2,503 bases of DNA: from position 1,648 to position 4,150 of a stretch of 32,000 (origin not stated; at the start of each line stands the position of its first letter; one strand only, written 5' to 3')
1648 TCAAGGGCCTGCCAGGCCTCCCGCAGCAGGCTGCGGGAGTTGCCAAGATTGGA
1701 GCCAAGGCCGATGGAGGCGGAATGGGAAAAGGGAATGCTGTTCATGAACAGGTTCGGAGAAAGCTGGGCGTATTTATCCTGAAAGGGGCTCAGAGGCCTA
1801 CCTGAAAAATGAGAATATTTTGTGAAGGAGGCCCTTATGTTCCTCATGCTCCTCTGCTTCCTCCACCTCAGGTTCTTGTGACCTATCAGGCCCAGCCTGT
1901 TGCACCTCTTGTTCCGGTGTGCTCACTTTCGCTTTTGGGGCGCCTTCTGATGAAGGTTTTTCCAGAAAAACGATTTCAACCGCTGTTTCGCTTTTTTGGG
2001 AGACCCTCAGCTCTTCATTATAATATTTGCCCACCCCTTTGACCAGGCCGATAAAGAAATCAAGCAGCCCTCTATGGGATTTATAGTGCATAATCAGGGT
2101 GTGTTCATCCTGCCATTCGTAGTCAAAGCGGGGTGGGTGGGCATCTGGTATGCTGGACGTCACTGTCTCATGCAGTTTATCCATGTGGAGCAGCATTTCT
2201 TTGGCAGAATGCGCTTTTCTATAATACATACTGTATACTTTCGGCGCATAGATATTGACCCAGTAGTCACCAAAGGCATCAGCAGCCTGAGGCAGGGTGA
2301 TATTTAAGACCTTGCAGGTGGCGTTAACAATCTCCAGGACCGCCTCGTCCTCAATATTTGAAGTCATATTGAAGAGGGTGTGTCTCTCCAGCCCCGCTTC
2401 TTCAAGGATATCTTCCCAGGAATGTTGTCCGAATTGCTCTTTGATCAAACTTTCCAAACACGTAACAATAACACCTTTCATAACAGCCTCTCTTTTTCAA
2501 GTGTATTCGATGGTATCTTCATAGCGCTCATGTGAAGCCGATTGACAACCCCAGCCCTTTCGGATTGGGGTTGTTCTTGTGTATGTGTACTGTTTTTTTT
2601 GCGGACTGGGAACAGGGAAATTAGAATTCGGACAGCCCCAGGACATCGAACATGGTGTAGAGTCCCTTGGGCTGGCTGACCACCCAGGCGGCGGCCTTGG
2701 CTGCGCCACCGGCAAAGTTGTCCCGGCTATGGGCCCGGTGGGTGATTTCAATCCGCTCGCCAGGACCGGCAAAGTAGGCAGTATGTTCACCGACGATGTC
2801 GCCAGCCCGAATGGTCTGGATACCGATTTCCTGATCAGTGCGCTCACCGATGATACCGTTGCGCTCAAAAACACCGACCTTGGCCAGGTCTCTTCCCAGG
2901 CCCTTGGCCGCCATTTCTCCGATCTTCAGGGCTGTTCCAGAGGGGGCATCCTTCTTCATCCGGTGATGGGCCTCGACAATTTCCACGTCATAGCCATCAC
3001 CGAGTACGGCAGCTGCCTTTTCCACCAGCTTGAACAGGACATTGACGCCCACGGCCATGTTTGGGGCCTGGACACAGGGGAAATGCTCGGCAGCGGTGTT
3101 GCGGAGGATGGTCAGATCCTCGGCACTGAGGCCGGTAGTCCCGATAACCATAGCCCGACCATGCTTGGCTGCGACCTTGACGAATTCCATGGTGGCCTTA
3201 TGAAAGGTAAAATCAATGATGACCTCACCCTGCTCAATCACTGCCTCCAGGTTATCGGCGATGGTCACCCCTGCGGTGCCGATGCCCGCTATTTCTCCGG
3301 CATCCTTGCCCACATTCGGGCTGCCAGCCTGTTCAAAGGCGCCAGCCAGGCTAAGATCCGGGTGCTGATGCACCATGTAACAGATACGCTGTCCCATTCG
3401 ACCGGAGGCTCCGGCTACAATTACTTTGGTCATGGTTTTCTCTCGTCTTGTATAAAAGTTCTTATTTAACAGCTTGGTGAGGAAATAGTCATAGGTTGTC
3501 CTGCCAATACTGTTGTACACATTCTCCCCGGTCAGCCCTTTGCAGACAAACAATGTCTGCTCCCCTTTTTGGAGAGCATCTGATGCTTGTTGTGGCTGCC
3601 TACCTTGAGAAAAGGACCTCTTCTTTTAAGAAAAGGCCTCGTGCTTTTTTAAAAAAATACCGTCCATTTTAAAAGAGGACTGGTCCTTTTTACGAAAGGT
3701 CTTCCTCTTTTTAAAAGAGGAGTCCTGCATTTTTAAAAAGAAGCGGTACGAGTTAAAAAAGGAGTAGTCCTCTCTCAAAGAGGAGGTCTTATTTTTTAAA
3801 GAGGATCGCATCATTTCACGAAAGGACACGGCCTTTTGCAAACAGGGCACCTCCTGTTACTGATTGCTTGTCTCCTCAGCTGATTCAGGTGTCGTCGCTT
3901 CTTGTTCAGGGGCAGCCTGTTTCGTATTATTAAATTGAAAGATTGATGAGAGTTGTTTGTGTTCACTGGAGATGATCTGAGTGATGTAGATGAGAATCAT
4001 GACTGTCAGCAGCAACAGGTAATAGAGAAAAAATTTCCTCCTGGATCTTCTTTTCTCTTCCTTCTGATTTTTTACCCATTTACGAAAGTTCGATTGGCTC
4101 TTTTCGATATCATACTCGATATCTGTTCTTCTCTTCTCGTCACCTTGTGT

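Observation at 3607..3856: Eleven exactly 21-bp-phased degenerate hairpin-like repeats between a small membrane gene and dapB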

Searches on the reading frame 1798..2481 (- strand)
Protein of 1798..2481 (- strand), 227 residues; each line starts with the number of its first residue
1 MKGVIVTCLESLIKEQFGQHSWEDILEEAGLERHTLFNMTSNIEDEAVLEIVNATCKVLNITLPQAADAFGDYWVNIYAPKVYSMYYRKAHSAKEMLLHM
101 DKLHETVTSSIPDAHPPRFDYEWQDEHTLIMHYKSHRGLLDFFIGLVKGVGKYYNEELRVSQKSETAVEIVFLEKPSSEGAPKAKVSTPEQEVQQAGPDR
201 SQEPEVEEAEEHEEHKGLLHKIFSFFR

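Call 11: search_protein_families(library=pfam, proteins=[window:1798-2481:-], max_evalue=0.01)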
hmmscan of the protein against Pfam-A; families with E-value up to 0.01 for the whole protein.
window:1798-2481:- (227 aa): 1 family
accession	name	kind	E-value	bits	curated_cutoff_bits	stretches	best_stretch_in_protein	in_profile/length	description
PF07700.20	HNOB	-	3.1e-43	148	25.5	1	2-161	1-162/163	Haem-NO-binding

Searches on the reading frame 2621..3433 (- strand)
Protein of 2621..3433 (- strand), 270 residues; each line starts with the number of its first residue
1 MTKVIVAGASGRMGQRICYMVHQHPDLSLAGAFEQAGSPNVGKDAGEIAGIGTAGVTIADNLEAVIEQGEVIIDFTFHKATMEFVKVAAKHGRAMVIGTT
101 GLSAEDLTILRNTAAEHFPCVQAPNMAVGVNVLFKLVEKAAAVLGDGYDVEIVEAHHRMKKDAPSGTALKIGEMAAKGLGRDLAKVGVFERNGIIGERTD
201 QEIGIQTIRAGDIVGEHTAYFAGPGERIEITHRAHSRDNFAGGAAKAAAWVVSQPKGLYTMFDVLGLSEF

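Call 11: search_protein_families(library=pfam, proteins=[window:2621-3433:-], max_evalue=0.01)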
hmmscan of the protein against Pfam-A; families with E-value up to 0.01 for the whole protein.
window:2621-3433:- (270 aa): 4 families
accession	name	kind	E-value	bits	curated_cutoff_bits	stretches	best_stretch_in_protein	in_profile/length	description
PF05173.19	DapB_C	-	5.2e-47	159.3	27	1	129-265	1-121/121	Dihydrodipicolinate reductase, C-terminus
PF01113.26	DapB_N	-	1.4e-39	135.4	25.6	1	3-126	2-124/124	Dihydrodipicolinate reductase, N-terminus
PF01118.30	Semialdhyde_dh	-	1.8e-05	25.6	26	1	3-95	1-93/121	Semialdehyde dehydrogenase, NAD binding domain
PF03435.24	Sacchrp_dh_NADP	-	0.0055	17.5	25.1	0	4-96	1-96/129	Saccharopine dehydrogenase NADP binding domain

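Call 12: find_related_loci(query=window:2621-3433:-, collection=genome_contigs, flank=6000)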
Query window:2621-3433:- (270 aa) in genome_contigs; peptide patterns used: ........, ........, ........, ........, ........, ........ (x = any residue, [..] = any of these).
600 stretches matched a pattern (row limit reached: there are more); 578 encode a relative of the query (tblastn E <= 1e-3); the best 80 are kept; 80 distinct loci.
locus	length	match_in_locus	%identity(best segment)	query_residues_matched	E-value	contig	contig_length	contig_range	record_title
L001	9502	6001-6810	94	1-270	2e-165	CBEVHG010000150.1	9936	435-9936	MAG TPA_asm: Candidatus Electrothrix marina isolate SRR24458087_concoct_48 genome assembly, contig: ERZ26778537.150, who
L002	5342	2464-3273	94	1-270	5e-167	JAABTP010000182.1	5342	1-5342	MAG: Desulfobulbaceae bacterium isolate S24.Bin023 NODE_188_length_5342_cov_11.856030, whole genome shotgun sequence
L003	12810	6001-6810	94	1-270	2e-164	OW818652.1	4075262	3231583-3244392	Candidatus Electrothrix laxa isolate HOU-scMAG genome assembly, chromosome: 1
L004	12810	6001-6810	92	1-270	7e-162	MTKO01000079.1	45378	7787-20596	Candidatus Electrothrix aarhusensis isolate MCF Contig28, whole genome shotgun sequence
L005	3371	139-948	86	1-270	7e-153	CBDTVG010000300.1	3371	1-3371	MAG TPA_asm: uncultured Candidatus Electrothrix sp. isolate SRR7614715_binner13_Refined_5 genome assembly, contig: ERZ23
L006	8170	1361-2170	81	1-270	1e-142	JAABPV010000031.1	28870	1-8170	MAG: Desulfobulbaceae bacterium isolate S01.Bin068 NODE_38_length_28870_cov_9.129233, whole genome shotgun sequence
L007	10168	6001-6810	81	1-270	2e-141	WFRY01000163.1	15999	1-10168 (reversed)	MAG: Desulfobulbaceae bacterium isolate S015_9 k151_196121, whole genome shotgun sequence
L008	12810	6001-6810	81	1-270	9e-141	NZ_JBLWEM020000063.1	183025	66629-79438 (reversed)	Candidatus Electronema sp. JC JC__430259, whole genome shotgun sequence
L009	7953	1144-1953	80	1-270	2e-140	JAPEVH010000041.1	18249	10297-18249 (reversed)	MAG: Candidatus Electronema sp. isolate KV k127_17082582, whole genome shotgun sequence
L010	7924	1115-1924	81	1-270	2e-140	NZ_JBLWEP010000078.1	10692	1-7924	Candidatus Electronema sp. TJ TJ__7938, whole genome shotgun sequence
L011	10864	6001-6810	79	1-270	3e-139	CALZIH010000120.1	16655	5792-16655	MAG: uncultured Desulfobulbaceae bacterium isolate FO_M_Desulfobacterota_14.1 genome assembly, contig: scaffold_7489, wh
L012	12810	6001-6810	76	1-270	2e-139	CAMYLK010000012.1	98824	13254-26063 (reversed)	MAG: uncultured Desulfobulbaceae bacterium isolate FCS_M_Desulfobacterota_12 genome assembly, contig: NODE_35_length_988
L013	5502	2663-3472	79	1-270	6e-140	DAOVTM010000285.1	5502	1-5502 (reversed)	MAG TPA_asm: Desulfobulbaceae bacterium isolate CSMAG_1653 CSMAG_1653_k141_902257_length_5502_cov_14.4311, whole genome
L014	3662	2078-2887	77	1-270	3e-143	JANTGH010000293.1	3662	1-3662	MAG: Desulfobulbaceae bacterium isolate bin10054 c_000000030695, whole genome shotgun sequence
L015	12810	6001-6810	81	1-270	2e-138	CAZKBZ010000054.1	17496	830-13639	MAG TPA_asm: uncultured Desulfobulbus sp. isolate SRP338002_co1_119 genome assembly, contig: NODE_3024_length_17496_cov_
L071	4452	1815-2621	69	1-270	2e-127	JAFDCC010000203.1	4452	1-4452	MAG: Deltaproteobacteria bacterium isolate MB2D_Bin_13 MB2D_Bin_13_MB2D_0306_000001789580, whole genome shotgun sequence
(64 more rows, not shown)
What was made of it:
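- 2621..3433 (-): dapB (4-hydroxy-tetrahydrodipicolinate reductase), ATG at 3433. Calls 11 and 12.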

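Call 24: find_encoding_contigs(protein=window:2621-3433:-, flank=3000, max_places=10)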
Protein window:2621-3433:- (270 aa): no gene with exactly this product is on record in the collection.
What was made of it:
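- Tried and rejected: Not on record (call 24).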

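Call 49: find_homologous_proteins(query=window:2621-3433:-, max_evalue=1e-120)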
Query window:2621-3433:- (270 aa): 299 proteins with E <= 1e-120 among 8000 candidates; the best 120 are listed.
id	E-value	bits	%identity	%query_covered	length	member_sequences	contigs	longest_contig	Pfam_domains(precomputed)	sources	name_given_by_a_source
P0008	1.2e-163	561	95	100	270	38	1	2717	PF01113.27,PF05173.20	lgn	-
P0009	4.6e-160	549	92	100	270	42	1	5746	PF01113.27,PF05173.20,PF01118.31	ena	-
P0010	2.7e-156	537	90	100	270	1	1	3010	PF01113.27,PF05173.20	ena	-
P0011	7.1e-154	529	89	100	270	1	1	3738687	PF01113.27,PF05173.20,PF01118.31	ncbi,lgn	ncbi:MAG: 4-hydroxy-tetrahydrodipicolinate reductase [Candidatus Electrothrix sp. YB6]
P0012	2.5e-153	527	88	100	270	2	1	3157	PF01113.27,PF05173.20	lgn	-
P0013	8.9e-153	525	88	100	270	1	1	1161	PF01113.27,PF05173.20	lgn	-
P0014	1.3e-152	525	87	100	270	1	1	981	PF01113.27,PF05173.20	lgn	-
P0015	9.4e-150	515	86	100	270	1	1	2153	PF01113.27,PF05173.20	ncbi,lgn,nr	ncbi:MAG: 4-hydroxy-tetrahydrodipicolinate reductase [Candidatus Electrothrix sp. AR3]|nr:4-hydroxy-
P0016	4.8e-146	503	87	96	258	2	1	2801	PF01113.27,PF05173.20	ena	-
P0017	2.2e-145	501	86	100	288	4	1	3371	PF01113.27,PF05173.20,PF01118.31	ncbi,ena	-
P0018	2.8e-144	498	84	100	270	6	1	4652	PF01113.27,PF05173.20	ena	-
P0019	1.7e-139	482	82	100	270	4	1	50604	PF01113.27,PF05173.20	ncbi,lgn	-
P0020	2.1e-139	482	81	100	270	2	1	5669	PF01113.27,PF05173.20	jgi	jgi:4-hydroxy-tetrahydrodipicolinate reductase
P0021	4.9e-139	480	82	100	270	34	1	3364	PF01113.27,PF05173.20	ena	-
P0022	1.1e-138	479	80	100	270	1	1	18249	PF01113.27,PF05173.20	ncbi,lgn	-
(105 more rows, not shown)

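Call 50: find_encoding_contigs(protein=P0008, flank=2500, max_places=10)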
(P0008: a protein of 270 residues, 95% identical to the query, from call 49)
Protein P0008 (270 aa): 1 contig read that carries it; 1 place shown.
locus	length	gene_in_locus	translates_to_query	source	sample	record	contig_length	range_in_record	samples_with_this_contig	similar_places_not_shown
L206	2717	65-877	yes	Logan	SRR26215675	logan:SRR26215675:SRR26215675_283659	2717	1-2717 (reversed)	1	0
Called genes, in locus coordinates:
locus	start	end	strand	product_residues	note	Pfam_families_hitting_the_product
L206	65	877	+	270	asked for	PF01113:DapB_N, PF05173:DapB_C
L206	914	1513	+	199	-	PF01288:HPPK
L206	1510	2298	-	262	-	PF07238:PilZ (weak)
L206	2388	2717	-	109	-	?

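Call 51: find_encoding_contigs(protein=P0009, flank=2500, max_places=10)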
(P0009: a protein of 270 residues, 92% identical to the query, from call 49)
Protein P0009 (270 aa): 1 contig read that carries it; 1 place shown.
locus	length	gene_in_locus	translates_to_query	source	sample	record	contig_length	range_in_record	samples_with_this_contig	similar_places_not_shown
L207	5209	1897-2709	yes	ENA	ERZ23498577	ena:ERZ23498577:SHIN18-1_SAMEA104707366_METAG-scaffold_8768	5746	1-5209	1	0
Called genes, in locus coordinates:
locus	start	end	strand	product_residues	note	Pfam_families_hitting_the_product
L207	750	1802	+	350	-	PF08240:ADH_N, PF00107:ADH_zinc_N, PF13602:ADH_zinc_N_2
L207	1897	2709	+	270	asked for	PF01113:DapB_N, PF01118:Semialdhyde_dh (faint), PF05173:DapB_C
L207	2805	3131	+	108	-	-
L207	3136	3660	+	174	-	PF01288:HPPK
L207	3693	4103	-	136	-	PF07238:PilZ (weak)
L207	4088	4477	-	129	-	-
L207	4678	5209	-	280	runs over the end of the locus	-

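Call 52: find_encoding_contigs(protein=P0010, flank=2500, max_places=10)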
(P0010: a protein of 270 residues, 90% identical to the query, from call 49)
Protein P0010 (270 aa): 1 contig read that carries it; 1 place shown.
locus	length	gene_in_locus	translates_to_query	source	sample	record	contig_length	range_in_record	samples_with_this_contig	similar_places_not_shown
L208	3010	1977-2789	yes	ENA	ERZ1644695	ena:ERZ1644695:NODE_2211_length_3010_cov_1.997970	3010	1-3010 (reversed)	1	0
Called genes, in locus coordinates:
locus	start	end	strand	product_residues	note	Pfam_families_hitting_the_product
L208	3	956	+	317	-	?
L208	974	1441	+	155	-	PF00701:DHDPS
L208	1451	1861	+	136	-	PF00701:DHDPS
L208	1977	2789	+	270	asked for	PF01113:DapB_N, PF05173:DapB_C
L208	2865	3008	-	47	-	?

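Call 53: find_encoding_contigs(protein=P0011, flank=2500, max_places=10)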
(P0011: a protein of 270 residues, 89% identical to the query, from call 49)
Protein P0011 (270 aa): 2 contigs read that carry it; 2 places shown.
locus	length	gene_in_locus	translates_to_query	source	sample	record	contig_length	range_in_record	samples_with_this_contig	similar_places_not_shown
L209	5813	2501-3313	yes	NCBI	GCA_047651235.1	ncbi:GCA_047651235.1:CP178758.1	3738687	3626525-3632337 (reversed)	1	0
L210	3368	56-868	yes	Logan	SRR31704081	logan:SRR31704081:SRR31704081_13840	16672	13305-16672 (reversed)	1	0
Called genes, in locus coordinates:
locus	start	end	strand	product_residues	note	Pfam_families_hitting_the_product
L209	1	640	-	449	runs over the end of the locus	PF25199:nSTAND_NTPase5 (faint), PF05729:NACHT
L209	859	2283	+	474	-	PF21377:MurD_N (faint), PF21799:MurD-like_N, PF08245:Mur_ligase_M, PF02875:Mur_ligase_C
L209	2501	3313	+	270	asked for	PF01113:DapB_N, PF01118:Semialdhyde_dh (faint), PF05173:DapB_C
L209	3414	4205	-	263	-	PF00515:TPR_1 (faint), PF07719:TPR_2 (faint), PF13176:TPR_7 (faint), PF13424:TPR_12 (faint)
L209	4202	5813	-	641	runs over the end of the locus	PF13584:BatD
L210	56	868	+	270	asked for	PF01113:DapB_N, PF01118:Semialdhyde_dh (faint), PF05173:DapB_C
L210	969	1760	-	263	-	PF00515:TPR_1 (faint), PF07719:TPR_2 (faint), PF13176:TPR_7 (faint), PF13424:TPR_12 (faint)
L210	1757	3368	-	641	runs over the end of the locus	PF13584:BatD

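Call 75: search_protein_families(library=ncbifam, proteins=[L002:1831-2397:+], max_evalue=0.1)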
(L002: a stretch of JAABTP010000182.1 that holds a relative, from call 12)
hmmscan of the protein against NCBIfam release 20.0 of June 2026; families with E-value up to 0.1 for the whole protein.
L002:1831-2397:+ (188 aa): 0 families

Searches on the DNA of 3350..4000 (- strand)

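Call 7: search_rna_families(source=window, start=3350, end=4000, threshold=evalue, max_evalue=10)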
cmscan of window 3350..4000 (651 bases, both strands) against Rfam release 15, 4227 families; matches with E-value up to 10: 34.
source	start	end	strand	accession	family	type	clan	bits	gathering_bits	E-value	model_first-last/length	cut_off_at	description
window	3642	3806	+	RF04174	MIR4208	Gene; miRNA;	-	31.4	140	0.0085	1-191/191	no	MIR4208 microRNA precursor family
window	3642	3745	-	RF03955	MIR2934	Gene; miRNA;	-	31.3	100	0.00076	1-113/113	no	MIR2934 microRNA precursor family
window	3642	3745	+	RF03955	MIR2934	Gene; miRNA;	-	29.4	100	0.0023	1-113/113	no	MIR2934 microRNA precursor family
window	3607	3703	-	RF00515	PyrR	Cis-reg;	-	26.6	54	0.18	1-115/115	no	PyrR binding site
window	3645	3754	+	RF02618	SSRC34_2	Gene; sRNA;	-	23.9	48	0.15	1-125/125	no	Streptococcus sRNA 34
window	3608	3680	-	RF02371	PyrG_leader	Cis-reg; leader;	-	22.4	65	1.7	1-78/78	no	PyrG leader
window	3629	3710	+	RF02713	MCS4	Gene; sRNA;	-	21.9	56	1.1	1-123/123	no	Mycoplasma sRNA MCS4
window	3700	3787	-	RF04239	mir-4679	Gene; miRNA;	-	21.3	88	0.23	1-75/75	no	mir-4679 microRNA precursor family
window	3642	3798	+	RF00515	PyrR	Cis-reg;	-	21.3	54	1.8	1-115/115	no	PyrR binding site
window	3590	3639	-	RF01768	flavi_FSE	Cis-reg; frameshift_element;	-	20.8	43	0.026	1-62/62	no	ribosomal frameshift site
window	3612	3714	-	RF02379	csRNA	Gene; sRNA;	-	20.4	57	4.4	1-93/93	no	Cia-dependent small RNA csRNA1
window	3668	3716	+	RF03474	mir-4766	Gene; miRNA;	-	19.5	72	0.49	1-56/56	no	mir-4766 microRNA precursor family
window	3700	3787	+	RF04239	mir-4679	Gene; miRNA;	-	19.5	88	0.65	1-75/75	no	mir-4679 microRNA precursor family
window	3638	3800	-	RF04318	idnO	Cis-reg;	-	19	100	2.2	1-206/206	no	idnO ncRNA motif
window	3610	3706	-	RF04342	Plastid-psbA-1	Cis-reg;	CL00153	18.7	54.3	9.2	1-114/114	no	Plastid-psbA-1 3UTR RNA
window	3350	3370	+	RF01119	sR32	Gene; snRNA; snoRNA; CD-box;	-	9.6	40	7.3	38-57/57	5'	Small nucleolar RNA sR32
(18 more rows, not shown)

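Call 69: search_dna_similar(query=window:3605-3856:-, collection=plasmids, mode=distant, max_evalue=1, max_rows=15)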
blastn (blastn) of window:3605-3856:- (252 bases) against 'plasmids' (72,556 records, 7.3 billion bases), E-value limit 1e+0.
Records with a match: 7; places in all: 9; records where one place covers at least 80% of the query: 0.
Best place of each record, by identity: >=99% 1; 80-90% 6.
By first word of the organism name: Staphylococcus 6; Pseudomonas 1.
By predicted mobility (MOB-suite, as given by PLSDB): mobilizable 4; non-mobilizable 2; conjugative 1.
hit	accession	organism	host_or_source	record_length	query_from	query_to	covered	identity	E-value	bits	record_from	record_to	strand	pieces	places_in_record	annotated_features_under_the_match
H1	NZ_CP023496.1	Staphylococcus simulans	Homo sapiens,urine catheter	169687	94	131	15%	84.6%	8e-1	41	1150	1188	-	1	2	none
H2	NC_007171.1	Staphylococcus haemolyticus JCSC1435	-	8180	94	131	15%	84.6%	8e-1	41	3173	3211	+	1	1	MarR family transcriptional regulator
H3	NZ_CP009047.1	Staphylococcus epidermidis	clinical isolate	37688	94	131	15%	84.6%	8e-1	41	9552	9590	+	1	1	MarR family transcriptional regulator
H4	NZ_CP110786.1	Staphylococcus capitis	people,cell culture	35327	94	131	15%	84.6%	8e-1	41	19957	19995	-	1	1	MarR family transcriptional regulator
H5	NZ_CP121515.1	Staphylococcus epidermidis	Homo sapiens,Driveline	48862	94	131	15%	84.6%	8e-1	41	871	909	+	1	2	MarR family transcriptional regulator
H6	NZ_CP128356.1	Staphylococcus hsinchuensis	bacterial culture,juice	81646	94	131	15%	84.6%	8e-1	41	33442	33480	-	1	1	MarR family transcriptional regulator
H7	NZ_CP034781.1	Pseudomonas sp. MPC6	-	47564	183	205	9%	100.0%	2e-1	43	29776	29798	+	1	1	none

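Call 70: search_dna_similar(query=window:3605-3856:-, collection=phages, mode=distant, max_evalue=1, max_rows=15)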
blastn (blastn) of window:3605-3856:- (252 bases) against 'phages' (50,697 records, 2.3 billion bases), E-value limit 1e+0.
Records with a match: 15; places in all: 15; records where one place covers at least 80% of the query: 0.
Best place of each record, by identity: 80-90% 15.
By first word of the organism name: Erwinia 13; Acinetobacter 2.
By host as written in the record: Erwinia amylovora 11; Erwinia amylovora strain Ea29-7 2; - 2.
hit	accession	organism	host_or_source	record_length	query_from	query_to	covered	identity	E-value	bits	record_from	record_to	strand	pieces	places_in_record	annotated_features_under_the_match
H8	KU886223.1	Erwinia phage vB_EamM_Simmy50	Erwinia amylovora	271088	17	49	13%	87.9%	8e-1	39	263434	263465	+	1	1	putative thymidylate kinase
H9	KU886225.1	Erwinia phage vB_EamM_Deimos-Minion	Erwinia amylovora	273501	17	49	13%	87.9%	8e-1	39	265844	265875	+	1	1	putative thymidylate kinase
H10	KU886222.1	Erwinia phage vB_EamM_Special G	Erwinia amylovora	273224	17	49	13%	87.9%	8e-1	39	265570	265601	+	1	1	315: putative thymidylate kinase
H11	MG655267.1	Erwinia phage vB_EamM_Bosolaphorus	Erwinia amylovora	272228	17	49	13%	87.9%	8e-1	39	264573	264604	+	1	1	putative thymidylate kinase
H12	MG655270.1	Erwinia phage vB_EamM_Mortimer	Erwinia amylovora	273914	17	49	13%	87.9%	8e-1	39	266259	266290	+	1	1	putative thymidylate kinase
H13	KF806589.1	Erwinia phage Ea35-70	Erwinia amylovora strain Ea29-7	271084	17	49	13%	87.9%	8e-1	39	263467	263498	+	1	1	thymidylate kinase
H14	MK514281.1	Erwinia phage Rebecca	Erwinia amylovora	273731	17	49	13%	87.9%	8e-1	39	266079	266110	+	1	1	putative thymidylate kinase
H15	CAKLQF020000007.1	Acinetobacter phage MD-2021a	not known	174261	38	70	13%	87.9%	8e-1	39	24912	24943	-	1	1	desA3_1: Stearoyl-CoA 9-desaturase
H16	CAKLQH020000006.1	Acinetobacter phage MD-2021a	not known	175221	38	70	13%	87.9%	8e-1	39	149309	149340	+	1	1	desA3_1: Stearoyl-CoA 9-desaturase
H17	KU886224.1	Erwinia phage vB_EamM_RAY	Erwinia amylovora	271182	17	49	13%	87.9%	8e-1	39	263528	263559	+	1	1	putative thymidylate kinase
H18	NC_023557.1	Erwinia phage Ea35-70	Erwinia amylovora strain Ea29-7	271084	17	49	13%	87.9%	8e-1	39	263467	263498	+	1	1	thymidylate kinase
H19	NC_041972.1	Erwinia phage vB_EamM_Deimos-Minion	Erwinia amylovora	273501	17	49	13%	87.9%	8e-1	39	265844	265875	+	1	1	thymidylate kinase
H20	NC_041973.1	Erwinia phage vB_EamM_RAY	Erwinia amylovora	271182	17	49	13%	87.9%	8e-1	39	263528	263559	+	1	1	thymidylate kinase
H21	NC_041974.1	Erwinia phage vB_EamM_Simmy50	Erwinia amylovora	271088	17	49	13%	87.9%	8e-1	39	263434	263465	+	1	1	thymidylate kinase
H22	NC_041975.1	Erwinia phage vB_EamM_Special G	Erwinia amylovora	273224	17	49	13%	87.9%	8e-1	39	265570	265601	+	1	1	315: thymidylate kinase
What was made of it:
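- Tried and rejected: Only chance-level 23-39-nt matches were found (calls 69, 70).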
